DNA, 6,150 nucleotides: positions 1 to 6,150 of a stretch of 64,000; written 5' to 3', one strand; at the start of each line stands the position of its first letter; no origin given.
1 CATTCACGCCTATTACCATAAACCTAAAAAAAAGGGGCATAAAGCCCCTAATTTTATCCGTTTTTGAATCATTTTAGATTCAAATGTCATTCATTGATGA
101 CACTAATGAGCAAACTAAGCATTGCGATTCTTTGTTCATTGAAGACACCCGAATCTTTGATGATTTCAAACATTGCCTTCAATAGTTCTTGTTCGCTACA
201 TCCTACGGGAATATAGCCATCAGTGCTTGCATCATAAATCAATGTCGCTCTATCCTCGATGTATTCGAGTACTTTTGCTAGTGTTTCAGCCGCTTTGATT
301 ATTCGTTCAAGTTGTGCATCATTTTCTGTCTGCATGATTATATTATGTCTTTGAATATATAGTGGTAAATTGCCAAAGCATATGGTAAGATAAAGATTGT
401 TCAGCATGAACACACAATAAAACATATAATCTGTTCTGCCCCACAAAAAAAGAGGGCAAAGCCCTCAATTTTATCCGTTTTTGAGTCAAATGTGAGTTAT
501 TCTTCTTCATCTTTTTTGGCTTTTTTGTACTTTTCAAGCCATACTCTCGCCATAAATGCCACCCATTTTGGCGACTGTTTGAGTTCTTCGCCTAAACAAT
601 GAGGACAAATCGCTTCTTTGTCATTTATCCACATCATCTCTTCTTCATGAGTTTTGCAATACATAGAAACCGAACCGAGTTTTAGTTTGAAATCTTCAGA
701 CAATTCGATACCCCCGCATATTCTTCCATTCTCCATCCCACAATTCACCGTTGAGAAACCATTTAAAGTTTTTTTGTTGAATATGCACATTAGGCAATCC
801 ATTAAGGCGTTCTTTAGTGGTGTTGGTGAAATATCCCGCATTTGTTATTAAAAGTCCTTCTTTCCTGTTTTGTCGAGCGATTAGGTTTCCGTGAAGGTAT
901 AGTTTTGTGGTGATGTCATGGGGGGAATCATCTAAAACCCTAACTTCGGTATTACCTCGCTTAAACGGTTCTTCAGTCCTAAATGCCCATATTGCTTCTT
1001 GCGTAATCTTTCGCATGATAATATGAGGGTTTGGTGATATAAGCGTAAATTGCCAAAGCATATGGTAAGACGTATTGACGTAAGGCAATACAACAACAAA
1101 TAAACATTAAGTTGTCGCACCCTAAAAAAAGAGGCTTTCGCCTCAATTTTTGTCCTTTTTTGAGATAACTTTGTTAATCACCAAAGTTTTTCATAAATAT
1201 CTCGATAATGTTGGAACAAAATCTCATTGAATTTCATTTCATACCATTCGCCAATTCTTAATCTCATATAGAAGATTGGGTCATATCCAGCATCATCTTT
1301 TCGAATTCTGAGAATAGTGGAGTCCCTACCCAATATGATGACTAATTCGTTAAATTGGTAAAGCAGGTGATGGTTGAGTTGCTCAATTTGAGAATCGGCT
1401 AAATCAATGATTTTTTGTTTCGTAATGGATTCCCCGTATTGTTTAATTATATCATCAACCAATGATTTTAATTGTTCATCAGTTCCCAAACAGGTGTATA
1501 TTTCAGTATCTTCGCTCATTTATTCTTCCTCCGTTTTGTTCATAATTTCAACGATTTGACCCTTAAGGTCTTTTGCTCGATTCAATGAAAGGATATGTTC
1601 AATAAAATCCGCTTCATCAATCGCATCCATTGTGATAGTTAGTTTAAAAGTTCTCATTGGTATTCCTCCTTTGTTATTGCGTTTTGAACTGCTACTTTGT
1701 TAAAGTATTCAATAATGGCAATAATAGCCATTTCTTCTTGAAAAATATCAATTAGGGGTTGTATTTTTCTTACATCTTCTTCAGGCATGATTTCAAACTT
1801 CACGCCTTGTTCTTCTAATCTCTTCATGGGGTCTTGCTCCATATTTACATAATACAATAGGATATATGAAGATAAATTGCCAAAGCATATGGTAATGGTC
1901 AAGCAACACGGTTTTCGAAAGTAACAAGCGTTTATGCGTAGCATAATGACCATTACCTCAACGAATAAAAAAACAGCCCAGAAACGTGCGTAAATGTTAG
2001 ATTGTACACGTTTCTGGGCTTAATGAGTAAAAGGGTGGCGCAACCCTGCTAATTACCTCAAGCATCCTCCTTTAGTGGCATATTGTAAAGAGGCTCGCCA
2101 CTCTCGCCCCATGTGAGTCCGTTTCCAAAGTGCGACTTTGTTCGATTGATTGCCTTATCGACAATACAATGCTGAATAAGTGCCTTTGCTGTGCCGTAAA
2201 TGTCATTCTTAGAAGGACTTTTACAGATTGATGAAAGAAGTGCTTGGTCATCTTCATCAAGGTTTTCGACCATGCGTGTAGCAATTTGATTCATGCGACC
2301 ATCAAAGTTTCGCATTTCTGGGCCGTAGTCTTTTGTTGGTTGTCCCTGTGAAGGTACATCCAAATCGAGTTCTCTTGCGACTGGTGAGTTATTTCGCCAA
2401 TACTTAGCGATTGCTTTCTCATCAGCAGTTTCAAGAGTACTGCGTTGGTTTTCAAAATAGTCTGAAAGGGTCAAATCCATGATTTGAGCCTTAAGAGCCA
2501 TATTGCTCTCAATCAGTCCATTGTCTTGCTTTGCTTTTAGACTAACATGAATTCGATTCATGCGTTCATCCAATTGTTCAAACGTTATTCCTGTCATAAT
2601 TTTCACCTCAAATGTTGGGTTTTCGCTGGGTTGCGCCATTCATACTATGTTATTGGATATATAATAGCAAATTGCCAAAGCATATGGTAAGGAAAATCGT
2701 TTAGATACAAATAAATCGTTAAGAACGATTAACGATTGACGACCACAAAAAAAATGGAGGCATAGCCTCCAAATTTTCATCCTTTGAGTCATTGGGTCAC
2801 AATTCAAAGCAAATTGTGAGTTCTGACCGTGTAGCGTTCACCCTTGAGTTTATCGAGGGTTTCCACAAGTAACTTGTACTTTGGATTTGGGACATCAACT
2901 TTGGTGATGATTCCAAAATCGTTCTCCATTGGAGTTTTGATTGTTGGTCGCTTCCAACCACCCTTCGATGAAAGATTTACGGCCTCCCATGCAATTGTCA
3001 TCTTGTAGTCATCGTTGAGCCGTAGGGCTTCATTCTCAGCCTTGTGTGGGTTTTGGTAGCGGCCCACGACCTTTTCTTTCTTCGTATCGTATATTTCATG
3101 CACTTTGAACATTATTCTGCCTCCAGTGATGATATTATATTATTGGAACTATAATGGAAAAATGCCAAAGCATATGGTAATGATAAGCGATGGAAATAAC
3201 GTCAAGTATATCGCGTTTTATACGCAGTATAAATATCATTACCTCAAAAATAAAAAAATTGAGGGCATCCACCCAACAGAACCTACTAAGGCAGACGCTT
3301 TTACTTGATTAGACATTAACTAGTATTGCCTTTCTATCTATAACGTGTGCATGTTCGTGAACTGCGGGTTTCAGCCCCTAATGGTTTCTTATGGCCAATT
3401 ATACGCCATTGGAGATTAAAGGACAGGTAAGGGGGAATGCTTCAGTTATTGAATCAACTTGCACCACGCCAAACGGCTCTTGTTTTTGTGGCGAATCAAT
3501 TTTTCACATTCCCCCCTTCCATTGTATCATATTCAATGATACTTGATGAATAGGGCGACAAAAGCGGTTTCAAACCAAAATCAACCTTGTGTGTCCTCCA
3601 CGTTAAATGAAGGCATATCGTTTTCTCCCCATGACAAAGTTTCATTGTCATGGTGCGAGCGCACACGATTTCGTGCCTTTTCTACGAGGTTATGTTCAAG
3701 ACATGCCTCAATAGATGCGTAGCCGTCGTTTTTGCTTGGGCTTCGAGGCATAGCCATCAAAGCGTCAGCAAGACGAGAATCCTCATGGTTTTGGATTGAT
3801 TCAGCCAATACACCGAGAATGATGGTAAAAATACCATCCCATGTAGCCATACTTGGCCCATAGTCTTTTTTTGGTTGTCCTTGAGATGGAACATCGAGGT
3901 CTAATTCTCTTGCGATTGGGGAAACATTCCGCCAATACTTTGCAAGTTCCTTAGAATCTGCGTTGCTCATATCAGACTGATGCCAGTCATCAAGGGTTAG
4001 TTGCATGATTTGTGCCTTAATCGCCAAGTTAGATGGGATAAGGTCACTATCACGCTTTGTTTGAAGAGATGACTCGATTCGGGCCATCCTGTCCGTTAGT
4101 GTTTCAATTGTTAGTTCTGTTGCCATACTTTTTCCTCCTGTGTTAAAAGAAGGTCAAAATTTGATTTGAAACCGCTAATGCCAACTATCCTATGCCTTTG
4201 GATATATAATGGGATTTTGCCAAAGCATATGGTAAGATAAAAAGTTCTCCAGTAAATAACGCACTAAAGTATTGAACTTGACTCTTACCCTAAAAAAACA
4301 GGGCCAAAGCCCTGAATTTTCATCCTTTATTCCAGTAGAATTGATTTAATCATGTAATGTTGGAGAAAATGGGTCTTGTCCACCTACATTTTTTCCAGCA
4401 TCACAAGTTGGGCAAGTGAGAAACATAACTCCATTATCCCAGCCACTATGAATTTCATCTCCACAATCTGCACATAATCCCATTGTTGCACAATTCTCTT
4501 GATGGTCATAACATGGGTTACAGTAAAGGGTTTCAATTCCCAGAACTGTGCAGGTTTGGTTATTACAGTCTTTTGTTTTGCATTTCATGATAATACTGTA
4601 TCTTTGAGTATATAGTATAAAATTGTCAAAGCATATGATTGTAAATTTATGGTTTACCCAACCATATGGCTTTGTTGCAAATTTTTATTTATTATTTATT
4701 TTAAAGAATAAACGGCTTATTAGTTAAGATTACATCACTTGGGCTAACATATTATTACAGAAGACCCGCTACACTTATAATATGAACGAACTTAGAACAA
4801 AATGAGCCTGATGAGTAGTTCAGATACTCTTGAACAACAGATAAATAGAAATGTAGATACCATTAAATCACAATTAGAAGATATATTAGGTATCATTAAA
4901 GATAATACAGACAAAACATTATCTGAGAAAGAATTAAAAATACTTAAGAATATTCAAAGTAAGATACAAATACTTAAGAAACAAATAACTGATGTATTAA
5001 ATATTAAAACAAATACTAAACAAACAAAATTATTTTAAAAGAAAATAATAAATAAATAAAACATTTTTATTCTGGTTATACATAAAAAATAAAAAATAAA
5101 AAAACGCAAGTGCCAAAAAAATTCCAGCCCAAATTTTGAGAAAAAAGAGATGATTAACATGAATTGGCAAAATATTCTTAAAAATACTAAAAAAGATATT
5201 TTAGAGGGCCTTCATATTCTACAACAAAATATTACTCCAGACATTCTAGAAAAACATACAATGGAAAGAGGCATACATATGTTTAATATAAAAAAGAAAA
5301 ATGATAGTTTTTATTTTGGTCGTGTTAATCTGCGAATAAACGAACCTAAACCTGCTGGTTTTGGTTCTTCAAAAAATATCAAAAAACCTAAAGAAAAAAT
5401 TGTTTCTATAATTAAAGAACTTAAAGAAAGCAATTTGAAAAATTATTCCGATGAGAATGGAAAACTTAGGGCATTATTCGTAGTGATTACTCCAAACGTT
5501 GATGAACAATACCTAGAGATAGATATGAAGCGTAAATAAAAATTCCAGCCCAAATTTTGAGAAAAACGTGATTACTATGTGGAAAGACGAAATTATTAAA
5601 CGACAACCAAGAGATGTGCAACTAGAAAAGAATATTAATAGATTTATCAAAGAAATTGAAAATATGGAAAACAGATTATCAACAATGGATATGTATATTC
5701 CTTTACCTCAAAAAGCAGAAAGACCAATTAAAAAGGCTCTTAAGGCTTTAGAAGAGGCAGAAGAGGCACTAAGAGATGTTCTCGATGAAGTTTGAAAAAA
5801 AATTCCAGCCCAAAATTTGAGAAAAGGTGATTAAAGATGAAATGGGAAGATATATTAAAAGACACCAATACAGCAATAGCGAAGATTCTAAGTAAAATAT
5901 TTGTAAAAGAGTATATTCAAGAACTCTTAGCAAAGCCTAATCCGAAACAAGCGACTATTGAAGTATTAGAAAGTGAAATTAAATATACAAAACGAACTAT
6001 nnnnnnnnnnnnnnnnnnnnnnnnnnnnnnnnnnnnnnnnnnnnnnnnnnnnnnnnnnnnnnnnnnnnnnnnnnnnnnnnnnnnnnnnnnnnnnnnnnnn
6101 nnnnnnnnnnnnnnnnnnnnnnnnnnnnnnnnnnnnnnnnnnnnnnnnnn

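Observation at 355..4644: Seven copies of a 19-bp operator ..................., each fused to a TATA box exactly 19 nt upstream of the start codon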

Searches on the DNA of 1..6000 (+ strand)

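Call 4: search_dna_similar(query=window:1-6000:+, collection=phages, mode=distant, max_rows=15)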
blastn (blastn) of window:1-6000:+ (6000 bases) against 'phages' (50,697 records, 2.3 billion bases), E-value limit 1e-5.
No match.

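Call 73: search_rna_families(source=window, start=3200, end=3650, threshold=evalue, max_evalue=1)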
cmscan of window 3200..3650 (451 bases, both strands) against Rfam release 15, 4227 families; matches with E-value up to 1: 1.
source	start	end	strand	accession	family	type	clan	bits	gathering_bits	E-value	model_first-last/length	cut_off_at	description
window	3250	3326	-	RF00115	McaS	Gene; sRNA;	CL00106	18.4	42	0.84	1-96/96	no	McaS/IsrA RNA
